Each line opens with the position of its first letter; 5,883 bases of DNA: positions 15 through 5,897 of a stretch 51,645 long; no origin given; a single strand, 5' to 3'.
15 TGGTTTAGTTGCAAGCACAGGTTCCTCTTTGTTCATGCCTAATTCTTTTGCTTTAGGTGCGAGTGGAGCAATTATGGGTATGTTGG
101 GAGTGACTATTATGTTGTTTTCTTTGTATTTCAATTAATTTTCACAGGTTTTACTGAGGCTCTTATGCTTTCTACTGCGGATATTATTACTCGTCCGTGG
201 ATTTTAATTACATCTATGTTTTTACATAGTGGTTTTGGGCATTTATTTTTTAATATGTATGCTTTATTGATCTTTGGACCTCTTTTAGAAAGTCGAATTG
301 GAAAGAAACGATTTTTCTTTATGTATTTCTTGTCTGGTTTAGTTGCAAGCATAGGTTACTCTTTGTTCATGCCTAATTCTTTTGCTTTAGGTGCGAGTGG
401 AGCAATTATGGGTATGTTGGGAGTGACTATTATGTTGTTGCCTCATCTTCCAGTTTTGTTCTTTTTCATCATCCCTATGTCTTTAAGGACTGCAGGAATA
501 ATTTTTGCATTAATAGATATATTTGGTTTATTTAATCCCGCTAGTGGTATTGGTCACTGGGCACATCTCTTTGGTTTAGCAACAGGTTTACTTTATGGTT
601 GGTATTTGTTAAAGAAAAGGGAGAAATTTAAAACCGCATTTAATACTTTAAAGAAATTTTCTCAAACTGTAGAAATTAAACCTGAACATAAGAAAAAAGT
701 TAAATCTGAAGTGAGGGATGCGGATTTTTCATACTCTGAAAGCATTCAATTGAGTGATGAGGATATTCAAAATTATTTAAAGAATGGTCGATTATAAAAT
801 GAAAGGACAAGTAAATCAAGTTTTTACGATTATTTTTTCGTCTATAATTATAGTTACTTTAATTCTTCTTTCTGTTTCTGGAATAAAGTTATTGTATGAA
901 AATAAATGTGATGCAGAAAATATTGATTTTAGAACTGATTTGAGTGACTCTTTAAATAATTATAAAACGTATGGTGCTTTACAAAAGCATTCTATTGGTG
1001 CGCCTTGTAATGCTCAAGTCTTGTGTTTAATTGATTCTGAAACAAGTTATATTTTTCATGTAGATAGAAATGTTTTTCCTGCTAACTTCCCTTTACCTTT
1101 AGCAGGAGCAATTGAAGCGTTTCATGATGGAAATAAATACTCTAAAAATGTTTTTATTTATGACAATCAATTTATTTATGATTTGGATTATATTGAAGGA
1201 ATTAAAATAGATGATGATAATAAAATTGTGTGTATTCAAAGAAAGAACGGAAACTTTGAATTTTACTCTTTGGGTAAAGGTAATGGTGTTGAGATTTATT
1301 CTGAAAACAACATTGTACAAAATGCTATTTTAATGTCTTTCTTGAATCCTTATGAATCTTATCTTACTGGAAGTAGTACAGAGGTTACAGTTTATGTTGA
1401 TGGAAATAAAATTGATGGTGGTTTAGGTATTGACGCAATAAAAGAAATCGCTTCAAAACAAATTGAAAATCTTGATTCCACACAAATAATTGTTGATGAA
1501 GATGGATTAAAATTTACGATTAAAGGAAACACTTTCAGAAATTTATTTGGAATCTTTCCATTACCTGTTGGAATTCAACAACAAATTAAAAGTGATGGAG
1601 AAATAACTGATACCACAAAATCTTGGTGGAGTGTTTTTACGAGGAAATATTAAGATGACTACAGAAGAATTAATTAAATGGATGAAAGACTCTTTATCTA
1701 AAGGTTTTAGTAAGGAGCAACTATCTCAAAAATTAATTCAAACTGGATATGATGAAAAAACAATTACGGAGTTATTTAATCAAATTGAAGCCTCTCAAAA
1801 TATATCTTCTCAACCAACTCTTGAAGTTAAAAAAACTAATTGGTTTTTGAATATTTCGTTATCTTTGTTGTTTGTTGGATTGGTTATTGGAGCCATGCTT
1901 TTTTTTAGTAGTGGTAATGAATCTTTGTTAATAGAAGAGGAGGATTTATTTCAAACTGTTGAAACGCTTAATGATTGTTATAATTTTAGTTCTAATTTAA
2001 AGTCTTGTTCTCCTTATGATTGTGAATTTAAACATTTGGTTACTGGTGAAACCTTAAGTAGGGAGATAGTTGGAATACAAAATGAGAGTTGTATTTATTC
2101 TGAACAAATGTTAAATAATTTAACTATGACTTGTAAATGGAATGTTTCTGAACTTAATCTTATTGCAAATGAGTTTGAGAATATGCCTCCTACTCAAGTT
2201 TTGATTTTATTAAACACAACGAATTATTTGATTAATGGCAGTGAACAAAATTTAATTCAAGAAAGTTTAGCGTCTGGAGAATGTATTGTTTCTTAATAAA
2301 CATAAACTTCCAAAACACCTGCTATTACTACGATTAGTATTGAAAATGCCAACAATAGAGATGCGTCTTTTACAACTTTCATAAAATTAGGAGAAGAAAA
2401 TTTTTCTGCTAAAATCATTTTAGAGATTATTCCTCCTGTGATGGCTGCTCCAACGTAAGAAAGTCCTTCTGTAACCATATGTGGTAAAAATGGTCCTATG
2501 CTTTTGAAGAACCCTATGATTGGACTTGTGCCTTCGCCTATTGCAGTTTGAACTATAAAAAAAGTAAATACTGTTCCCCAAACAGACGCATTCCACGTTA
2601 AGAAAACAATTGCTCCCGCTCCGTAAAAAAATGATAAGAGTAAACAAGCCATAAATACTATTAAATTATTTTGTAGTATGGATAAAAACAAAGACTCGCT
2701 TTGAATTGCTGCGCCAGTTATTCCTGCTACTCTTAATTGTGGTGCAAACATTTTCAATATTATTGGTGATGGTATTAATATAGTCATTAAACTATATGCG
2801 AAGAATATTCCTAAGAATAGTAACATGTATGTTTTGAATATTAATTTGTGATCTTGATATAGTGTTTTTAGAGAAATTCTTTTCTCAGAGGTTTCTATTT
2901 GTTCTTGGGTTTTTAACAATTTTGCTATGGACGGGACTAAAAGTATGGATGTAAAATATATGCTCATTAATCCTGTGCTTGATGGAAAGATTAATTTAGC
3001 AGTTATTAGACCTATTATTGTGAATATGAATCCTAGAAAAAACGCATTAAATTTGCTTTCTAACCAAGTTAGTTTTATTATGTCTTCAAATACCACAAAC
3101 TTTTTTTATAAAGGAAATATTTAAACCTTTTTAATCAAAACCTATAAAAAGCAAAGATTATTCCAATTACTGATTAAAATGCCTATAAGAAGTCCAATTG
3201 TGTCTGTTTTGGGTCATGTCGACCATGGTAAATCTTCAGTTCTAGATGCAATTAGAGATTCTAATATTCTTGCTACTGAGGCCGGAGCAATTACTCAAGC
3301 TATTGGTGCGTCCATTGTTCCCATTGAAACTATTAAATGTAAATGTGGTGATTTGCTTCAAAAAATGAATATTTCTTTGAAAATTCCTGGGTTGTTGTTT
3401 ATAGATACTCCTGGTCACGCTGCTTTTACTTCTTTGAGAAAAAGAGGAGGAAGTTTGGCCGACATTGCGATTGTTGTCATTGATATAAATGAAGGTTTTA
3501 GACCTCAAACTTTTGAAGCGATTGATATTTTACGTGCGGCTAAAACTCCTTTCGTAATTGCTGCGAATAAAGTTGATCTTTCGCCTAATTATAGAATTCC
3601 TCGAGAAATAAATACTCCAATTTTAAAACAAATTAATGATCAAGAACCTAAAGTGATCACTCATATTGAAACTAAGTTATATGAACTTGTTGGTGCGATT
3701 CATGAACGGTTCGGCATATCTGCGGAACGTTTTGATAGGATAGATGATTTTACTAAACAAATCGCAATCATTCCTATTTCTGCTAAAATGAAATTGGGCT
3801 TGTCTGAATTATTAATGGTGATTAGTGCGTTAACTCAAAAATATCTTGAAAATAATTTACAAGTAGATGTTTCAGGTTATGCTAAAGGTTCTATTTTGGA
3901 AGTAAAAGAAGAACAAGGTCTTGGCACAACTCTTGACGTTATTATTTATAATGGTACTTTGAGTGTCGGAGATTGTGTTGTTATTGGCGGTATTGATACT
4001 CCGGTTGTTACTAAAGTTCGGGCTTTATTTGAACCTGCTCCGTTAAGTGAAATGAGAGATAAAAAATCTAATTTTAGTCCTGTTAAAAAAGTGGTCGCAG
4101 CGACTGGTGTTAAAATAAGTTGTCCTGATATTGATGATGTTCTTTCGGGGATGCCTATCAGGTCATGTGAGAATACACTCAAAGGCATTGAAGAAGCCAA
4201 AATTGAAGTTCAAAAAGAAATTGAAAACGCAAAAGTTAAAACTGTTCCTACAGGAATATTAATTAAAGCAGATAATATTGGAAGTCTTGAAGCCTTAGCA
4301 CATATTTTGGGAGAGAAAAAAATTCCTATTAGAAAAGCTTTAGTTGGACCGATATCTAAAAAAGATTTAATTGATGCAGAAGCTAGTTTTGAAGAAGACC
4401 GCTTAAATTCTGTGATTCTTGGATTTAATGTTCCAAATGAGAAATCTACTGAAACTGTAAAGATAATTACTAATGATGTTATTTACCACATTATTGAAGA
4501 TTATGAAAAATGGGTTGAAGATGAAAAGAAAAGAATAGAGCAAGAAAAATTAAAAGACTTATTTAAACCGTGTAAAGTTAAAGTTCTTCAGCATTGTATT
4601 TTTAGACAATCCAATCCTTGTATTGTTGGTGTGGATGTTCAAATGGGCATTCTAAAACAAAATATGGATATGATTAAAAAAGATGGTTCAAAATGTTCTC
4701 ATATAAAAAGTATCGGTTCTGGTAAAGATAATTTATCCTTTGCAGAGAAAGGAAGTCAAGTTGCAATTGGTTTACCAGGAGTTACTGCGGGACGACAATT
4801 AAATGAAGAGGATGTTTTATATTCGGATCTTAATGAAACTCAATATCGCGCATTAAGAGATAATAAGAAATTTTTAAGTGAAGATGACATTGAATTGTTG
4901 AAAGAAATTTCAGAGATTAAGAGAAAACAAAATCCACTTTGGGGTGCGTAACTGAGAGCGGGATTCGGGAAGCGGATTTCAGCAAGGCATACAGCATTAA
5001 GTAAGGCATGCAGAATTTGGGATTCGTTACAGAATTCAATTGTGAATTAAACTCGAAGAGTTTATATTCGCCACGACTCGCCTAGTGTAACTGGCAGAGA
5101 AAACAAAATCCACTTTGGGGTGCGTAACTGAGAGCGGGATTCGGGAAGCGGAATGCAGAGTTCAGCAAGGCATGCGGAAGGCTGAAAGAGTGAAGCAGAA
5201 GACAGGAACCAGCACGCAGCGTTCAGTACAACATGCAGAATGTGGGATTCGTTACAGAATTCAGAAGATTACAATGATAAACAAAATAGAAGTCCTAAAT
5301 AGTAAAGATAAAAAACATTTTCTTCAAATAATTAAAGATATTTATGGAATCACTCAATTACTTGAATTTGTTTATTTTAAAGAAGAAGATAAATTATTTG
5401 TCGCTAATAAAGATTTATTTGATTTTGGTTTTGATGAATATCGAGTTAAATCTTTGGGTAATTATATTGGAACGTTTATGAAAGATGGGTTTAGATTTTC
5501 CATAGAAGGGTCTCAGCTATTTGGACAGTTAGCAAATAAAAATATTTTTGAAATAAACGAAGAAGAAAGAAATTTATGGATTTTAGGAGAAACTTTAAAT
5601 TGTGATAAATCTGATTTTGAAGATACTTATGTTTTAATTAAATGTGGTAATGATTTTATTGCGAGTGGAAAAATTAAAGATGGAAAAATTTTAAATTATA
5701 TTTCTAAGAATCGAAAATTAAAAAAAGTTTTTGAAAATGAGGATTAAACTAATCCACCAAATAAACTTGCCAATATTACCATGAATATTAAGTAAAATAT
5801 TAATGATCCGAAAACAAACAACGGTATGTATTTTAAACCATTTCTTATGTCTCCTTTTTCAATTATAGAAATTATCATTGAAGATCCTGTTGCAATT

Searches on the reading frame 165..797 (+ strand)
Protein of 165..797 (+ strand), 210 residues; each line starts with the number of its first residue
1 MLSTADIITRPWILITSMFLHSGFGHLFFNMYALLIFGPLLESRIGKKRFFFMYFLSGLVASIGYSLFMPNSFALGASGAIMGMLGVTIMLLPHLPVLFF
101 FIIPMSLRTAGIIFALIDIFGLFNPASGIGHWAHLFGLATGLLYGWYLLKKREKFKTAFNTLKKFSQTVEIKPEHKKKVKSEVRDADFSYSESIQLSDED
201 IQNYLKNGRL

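Call 34: search_protein_families(library=pfam, proteins=[window:165-797:+])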
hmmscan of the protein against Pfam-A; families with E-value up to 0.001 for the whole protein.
window:165-797:+ (210 aa): 1 family
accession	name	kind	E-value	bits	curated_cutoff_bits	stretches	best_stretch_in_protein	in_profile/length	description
PF01694.28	Rhomboid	-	3e-37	128.4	22.6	1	11-150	4-142/143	Rhomboid domain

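Call 39: find_encoding_contigs(protein=window:165-797:+, flank=10000, max_places=4)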
Protein window:165-797:+ (210 aa): no gene with exactly this product is on record in the collection.

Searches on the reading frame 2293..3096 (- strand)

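Call 34: search_protein_families(library=pfam, proteins=[window:2293-3096:-])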
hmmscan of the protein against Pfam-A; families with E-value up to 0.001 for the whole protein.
window:2293-3096:- (267 aa): 1 family
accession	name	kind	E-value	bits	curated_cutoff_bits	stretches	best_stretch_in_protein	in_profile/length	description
PF01944.22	SpoIIM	-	1.2e-08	35.5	26.9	1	93-266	5-161/163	Stage II sporulation protein M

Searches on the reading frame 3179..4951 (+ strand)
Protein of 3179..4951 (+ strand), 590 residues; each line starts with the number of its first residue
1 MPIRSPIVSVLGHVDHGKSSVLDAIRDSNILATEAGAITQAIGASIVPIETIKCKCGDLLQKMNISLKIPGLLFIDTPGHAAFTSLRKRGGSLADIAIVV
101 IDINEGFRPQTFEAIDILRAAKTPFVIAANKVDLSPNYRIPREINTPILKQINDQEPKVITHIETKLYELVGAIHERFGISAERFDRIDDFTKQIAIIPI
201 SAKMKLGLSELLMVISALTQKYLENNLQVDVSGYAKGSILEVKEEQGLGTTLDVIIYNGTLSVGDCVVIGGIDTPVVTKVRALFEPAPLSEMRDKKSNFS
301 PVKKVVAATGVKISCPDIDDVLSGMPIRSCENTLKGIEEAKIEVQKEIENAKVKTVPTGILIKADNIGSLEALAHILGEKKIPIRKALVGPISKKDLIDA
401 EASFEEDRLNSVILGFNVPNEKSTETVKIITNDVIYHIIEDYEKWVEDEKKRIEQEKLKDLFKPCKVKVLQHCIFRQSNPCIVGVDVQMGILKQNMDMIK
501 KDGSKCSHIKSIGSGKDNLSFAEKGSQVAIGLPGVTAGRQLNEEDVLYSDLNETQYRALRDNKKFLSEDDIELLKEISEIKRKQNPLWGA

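Call 34: search_protein_families(library=pfam, proteins=[window:3179-4951:+])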
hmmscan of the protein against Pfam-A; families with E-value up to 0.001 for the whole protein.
window:3179-4951:+ (590 aa): 7 families
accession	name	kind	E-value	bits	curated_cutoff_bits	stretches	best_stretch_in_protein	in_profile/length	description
PF00009.33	GTP_EFTU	-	1.6e-28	100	26.5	1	6-219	4-186/188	Elongation factor Tu GTP binding domain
PF14578.12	GTP_EFTU_D4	-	2.6e-22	78.9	23.8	1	463-548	1-86/86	Elongation factor Tu domain 4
PF11987.13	IF-2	-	7.3e-16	58.6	27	1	339-443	7-117/117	Translation-initiation factor 2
PF03144.31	GTP_EFTU_D2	-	7e-07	30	30.3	1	249-327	1-72/73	Elongation factor Tu domain 2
PF01926.29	MMR_HSR1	-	9.1e-07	29.4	21.9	1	8-131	2-113/113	50S ribosome-binding GTPase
PF00350.29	Dynamin_N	-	1.9e-05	25.2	27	1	8-42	1-35/168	Dynamin family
PF03029.23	ATP_bind_1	-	0.00036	20.8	27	1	43-219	66-238/240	Conserved hypothetical ATP binding protein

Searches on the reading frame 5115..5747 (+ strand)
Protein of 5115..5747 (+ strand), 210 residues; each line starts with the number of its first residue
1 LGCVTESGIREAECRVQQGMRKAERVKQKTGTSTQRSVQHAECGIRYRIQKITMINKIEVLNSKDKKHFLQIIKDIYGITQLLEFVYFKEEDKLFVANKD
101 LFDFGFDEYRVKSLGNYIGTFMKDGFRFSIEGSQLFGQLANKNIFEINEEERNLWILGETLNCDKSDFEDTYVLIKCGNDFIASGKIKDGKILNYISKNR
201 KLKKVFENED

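Call 34: search_protein_families(library=pfam, proteins=[window:5115-5747:+])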
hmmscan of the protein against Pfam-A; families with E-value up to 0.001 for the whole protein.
window:5115-5747:+ (210 aa): 1 family
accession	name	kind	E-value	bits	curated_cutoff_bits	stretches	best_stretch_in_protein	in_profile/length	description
PF13636.12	Methyltranf_PUA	-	5.4e-05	23.6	27.6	1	155-200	4-47/49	RNA-binding PUA-like domain of methyltransferase RsmF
